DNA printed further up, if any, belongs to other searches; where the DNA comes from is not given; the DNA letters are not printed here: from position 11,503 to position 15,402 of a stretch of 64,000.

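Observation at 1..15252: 5.2 kb of the 3314-aa giant gene's 5' half is duplicated nearly base-for-base 10,025 bp away, with identity ending exactly at the start codon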

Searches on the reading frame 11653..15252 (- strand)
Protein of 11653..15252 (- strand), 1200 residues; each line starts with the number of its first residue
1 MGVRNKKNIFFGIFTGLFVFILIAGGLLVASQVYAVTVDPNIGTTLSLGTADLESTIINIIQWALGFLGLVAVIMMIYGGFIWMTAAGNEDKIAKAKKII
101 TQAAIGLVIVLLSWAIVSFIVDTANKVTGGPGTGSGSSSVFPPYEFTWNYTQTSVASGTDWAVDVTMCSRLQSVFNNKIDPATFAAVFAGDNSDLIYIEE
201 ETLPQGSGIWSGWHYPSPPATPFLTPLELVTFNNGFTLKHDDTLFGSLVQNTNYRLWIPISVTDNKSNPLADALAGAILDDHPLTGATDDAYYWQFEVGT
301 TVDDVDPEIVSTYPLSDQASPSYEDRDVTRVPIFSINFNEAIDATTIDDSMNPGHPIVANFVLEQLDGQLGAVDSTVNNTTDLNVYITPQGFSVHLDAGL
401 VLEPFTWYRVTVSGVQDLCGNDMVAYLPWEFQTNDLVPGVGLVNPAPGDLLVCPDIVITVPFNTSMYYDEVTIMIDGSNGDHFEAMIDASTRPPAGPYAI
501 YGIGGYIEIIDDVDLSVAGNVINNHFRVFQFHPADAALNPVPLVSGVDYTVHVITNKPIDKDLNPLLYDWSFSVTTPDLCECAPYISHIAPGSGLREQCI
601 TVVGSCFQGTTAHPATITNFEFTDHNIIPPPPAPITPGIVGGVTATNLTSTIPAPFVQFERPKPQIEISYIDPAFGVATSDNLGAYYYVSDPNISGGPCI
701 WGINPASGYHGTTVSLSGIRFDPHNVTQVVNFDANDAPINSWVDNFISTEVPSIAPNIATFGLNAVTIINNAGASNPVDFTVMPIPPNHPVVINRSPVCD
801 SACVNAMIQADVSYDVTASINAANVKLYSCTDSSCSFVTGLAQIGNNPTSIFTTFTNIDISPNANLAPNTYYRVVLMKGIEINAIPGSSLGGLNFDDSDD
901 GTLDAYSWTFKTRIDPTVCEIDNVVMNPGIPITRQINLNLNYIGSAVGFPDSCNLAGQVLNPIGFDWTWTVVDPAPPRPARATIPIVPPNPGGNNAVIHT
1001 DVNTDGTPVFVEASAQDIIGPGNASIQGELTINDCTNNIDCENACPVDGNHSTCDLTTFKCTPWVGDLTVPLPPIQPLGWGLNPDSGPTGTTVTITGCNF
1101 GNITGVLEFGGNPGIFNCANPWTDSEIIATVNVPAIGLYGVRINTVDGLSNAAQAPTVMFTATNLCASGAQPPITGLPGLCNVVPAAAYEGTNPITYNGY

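Call 54: search_protein_representatives(protein=window:11653-15252:-)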
Query: 1200 residues. Proteins with E-value up to 0.001 (for the whole library): 31375; up to 1e-10: 4773; up to 1e-30: 244. The best 150 are listed.
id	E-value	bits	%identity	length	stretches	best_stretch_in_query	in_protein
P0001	0.0e+00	1095.7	40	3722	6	1-1030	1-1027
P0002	4.4e-194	664.2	44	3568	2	145-1200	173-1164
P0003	5.5e-151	521.4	36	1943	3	14-1131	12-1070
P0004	1.6e-144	500.0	38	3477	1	12-1193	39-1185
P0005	4.6e-143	495.2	40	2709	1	4-1157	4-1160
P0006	6.1e-138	478.2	37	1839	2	16-1102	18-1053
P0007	5.2e-137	475.1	37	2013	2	154-1104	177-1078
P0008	1.2e-135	470.6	38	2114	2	15-1171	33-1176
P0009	2.5e-134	466.3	37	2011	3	248-1119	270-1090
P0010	4.0e-128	445.7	36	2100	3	143-1104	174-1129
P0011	9.9e-127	441.1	36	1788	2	18-1191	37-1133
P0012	7.9e-122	424.8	37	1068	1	4-1115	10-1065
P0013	9.0e-122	424.6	34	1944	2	33-1102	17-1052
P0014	6.3e-119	415.2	39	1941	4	284-778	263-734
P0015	7.4e-118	411.7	34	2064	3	26-1173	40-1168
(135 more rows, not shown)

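Call 55: find_encoding_contigs(protein=P0001, flank=10000, max_places=4)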
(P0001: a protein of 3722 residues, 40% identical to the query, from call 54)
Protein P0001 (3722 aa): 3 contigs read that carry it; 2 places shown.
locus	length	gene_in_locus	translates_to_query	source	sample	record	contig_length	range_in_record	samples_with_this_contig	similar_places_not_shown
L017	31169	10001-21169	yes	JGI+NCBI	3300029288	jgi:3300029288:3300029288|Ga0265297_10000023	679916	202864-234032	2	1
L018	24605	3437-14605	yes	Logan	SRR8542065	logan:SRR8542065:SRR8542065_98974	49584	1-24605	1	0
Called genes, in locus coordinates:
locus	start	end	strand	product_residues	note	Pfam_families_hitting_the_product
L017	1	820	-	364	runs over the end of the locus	PF06723:MreB_Mbl (faint), PF11104:PilM_2, PF14450:FtsA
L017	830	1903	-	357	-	PF00437:T2SSE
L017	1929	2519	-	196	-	PF01195:Pept_tRNA_hydro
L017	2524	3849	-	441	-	PF00005:ABC_tran (faint), PF00009:GTP_EFTU, PF01926:MMR_HSR1, PF02421:FeoB_N, PF02421:FeoB_N (weak), PF04548:AIG1 (weak), PF01926:MMR_HSR1, PF14714:KH_dom-like, +6 more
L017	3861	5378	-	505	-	PF03816:LytR_cpsA_psr, PF13399:LytR_C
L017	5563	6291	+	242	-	PF00535:Glycos_transf_2, PF13641:Glyco_tranf_2_3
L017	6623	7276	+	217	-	PF10502:Peptidase_S26, PF00717:Peptidase_S24 (weak)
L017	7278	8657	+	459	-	PF13393:tRNA-synt_His, PF00587:tRNA-synt_2b, PF03129:HGTP_anticodon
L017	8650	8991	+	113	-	PF11969:DcpS_C, PF01230:HIT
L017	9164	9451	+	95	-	-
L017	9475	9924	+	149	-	PF02637:GatB_Yqey (faint), PF09424:YqeY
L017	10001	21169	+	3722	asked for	PF18895:T4SS_pilin, PF13205:Big_5 (faint), PF17957:Big_7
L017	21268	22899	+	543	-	PF17957:Big_7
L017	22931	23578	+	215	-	PF18884:TSP3_bac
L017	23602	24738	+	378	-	-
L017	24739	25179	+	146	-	PF02130:YbeY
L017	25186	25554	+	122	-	PF01219:DAGK_prokar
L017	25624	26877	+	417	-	PF11104:PilM_2 (faint), PF02491:SHS2_FTSA, PF06723:MreB_Mbl, PF14450:FtsA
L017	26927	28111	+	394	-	PF00091:Tubulin, PF12327:FtsZ_C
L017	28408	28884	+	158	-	PF22811:Zn_ribbon_NrdR, PF03477:ATP-cone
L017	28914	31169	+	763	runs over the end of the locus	PF03477:ATP-cone, PF00317:Ribonuc_red_lgN, PF02867:Ribonuc_red_lgC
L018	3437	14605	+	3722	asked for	PF18895:T4SS_pilin, PF13205:Big_5 (faint), PF17957:Big_7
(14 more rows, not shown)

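Call 56: find_encoding_contigs(protein=P0002, flank=10000, max_places=3)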
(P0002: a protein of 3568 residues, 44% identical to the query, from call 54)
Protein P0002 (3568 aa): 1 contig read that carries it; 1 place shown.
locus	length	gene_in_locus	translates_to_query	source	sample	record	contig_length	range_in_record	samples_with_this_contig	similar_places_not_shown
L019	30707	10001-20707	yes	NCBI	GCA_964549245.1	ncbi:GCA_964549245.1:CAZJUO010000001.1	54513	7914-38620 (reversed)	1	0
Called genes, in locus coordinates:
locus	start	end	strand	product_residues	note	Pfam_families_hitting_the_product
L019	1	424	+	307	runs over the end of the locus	-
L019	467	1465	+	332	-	-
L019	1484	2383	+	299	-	PF17936:Big_6 (faint), PF00404:Dockerin_1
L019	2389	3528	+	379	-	PF00963:Cohesin (weak)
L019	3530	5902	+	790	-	-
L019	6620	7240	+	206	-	PF10502:Peptidase_S26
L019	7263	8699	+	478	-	-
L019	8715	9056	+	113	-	PF11969:DcpS_C, PF01230:HIT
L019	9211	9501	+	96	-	PF01165:Ribosomal_S21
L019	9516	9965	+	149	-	PF09424:YqeY, PF02637:GatB_Yqey (weak)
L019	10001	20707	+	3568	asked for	PF18895:T4SS_pilin, PF01833:TIG, PF13205:Big_5 (weak), PF01436:NHL (faint), PF17957:Big_7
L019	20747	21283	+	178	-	PF18884:TSP3_bac (weak)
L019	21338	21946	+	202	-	PF18884:TSP3_bac (weak)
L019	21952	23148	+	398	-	-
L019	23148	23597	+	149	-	PF02130:YbeY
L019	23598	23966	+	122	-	PF01219:DAGK_prokar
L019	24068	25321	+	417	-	PF11104:PilM_2 (faint), PF02491:SHS2_FTSA, PF06723:MreB_Mbl, PF14450:FtsA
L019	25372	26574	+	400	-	PF00091:Tubulin, PF12327:FtsZ_C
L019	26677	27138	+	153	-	PF22811:Zn_ribbon_NrdR, PF03477:ATP-cone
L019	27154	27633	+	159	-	-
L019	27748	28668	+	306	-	PF01522:Polysacc_deac_1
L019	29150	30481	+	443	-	PF00089:Trypsin, PF13365:Trypsin_2, PF13180:PDZ_2, PF00595:PDZ (weak), PF17820:PDZ_6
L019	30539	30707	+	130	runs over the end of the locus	-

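Call 57: find_encoding_contigs(protein=P0004, flank=10000, max_places=3)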
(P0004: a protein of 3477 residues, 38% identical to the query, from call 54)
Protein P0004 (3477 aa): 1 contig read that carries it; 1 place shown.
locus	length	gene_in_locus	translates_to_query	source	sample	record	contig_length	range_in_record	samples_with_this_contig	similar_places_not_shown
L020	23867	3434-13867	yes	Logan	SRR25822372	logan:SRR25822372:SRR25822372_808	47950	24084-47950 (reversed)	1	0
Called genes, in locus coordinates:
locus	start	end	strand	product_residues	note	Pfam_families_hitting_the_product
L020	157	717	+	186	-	PF10502:Peptidase_S26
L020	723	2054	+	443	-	PF13393:tRNA-synt_His, PF00152:tRNA-synt_2 (faint), PF00587:tRNA-synt_2b, PF03129:HGTP_anticodon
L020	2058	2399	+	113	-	PF11969:DcpS_C, PF01230:HIT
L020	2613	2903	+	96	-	PF01165:Ribosomal_S21 (weak)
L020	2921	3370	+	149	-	PF09424:YqeY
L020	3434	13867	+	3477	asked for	PF18895:T4SS_pilin, PF13205:Big_5, PF17957:Big_7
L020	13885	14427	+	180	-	PF18884:TSP3_bac (weak)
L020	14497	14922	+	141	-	-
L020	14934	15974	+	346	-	-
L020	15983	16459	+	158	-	PF02130:YbeY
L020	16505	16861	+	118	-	PF01219:DAGK_prokar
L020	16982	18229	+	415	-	PF11104:PilM_2 (faint), PF02491:SHS2_FTSA, PF06723:MreB_Mbl, PF14450:FtsA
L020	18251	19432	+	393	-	PF00091:Tubulin, PF12327:FtsZ_C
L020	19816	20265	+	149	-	PF22811:Zn_ribbon_NrdR, PF03477:ATP-cone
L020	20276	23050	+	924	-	PF08471:Ribonuc_red_2_N, PF02867:Ribonuc_red_lgC, PF12637:TSCPD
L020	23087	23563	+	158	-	-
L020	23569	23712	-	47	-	-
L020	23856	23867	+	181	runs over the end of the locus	PF02572:CobA_CobO_BtuR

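Call 58: find_encoding_contigs(protein=P0005, flank=10000, max_places=3)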
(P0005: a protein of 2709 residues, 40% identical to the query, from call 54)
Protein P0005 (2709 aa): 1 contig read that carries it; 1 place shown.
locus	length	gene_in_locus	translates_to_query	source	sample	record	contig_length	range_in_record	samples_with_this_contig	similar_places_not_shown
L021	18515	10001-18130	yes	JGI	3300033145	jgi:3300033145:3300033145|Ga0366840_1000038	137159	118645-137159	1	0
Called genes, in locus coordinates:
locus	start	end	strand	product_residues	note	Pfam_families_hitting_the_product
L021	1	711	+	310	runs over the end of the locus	-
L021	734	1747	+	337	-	-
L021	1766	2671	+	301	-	PF00404:Dockerin_1 (weak)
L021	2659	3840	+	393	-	PF00963:Cohesin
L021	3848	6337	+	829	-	-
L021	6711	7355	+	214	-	PF10502:Peptidase_S26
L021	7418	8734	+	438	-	PF13393:tRNA-synt_His, PF00587:tRNA-synt_2b, PF03129:HGTP_anticodon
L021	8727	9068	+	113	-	PF11969:DcpS_C, PF01230:HIT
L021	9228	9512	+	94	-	PF01165:Ribosomal_S21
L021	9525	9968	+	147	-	PF09424:YqeY, PF02637:GatB_Yqey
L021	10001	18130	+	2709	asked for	PF18895:T4SS_pilin, PF13205:Big_5 (faint), PF17957:Big_7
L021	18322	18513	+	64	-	?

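Call 61: find_encoding_contigs(protein=P0003, flank=10000, max_places=2)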
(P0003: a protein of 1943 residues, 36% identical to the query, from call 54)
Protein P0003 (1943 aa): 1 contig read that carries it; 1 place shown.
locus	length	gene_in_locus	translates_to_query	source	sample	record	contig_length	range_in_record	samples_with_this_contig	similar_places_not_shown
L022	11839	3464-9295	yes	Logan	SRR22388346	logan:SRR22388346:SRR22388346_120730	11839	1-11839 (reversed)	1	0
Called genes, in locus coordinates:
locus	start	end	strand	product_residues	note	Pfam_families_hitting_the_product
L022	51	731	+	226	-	PF10502:Peptidase_S26, PF00717:Peptidase_S24 (weak)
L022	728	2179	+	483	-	PF13393:tRNA-synt_His, PF00587:tRNA-synt_2b, PF13393:tRNA-synt_His, PF03129:HGTP_anticodon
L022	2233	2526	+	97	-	PF01230:HIT, PF11969:DcpS_C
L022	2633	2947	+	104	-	PF01165:Ribosomal_S21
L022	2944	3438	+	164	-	PF09424:YqeY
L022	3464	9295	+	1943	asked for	PF18895:T4SS_pilin, PF13205:Big_5 (weak)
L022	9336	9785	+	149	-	PF18884:TSP3_bac (faint)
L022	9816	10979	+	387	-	-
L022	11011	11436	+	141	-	PF02130:YbeY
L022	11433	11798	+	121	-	PF01219:DAGK_prokar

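Call 62: find_encoding_contigs(protein=P0008, flank=10000, max_places=2)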
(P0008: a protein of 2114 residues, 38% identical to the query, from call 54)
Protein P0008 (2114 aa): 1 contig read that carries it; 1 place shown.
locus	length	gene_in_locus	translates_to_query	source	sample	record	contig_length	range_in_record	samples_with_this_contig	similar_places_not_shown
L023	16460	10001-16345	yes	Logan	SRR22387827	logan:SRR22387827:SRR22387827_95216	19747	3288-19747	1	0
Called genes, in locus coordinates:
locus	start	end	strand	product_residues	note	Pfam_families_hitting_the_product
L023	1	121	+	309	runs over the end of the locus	-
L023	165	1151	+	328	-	-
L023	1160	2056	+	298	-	PF00404:Dockerin_1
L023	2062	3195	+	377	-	PF00963:Cohesin (faint)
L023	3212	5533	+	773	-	PF19077:Big_13 (faint), PF13715:CarbopepD_reg_2 (faint), PF17802:SpaA (faint), PF13620:CarboxypepD_reg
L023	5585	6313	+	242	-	PF00535:Glycos_transf_2, PF13641:Glyco_tranf_2_3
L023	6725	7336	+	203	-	PF10502:Peptidase_S26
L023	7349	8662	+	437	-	PF13393:tRNA-synt_His, PF00587:tRNA-synt_2b, PF13393:tRNA-synt_His, PF03129:HGTP_anticodon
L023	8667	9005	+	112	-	PF11969:DcpS_C, PF01230:HIT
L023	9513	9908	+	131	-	PF09424:YqeY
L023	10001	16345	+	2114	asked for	PF18895:T4SS_pilin, PF01833:TIG (faint), PF13205:Big_5 (weak)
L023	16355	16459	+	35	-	?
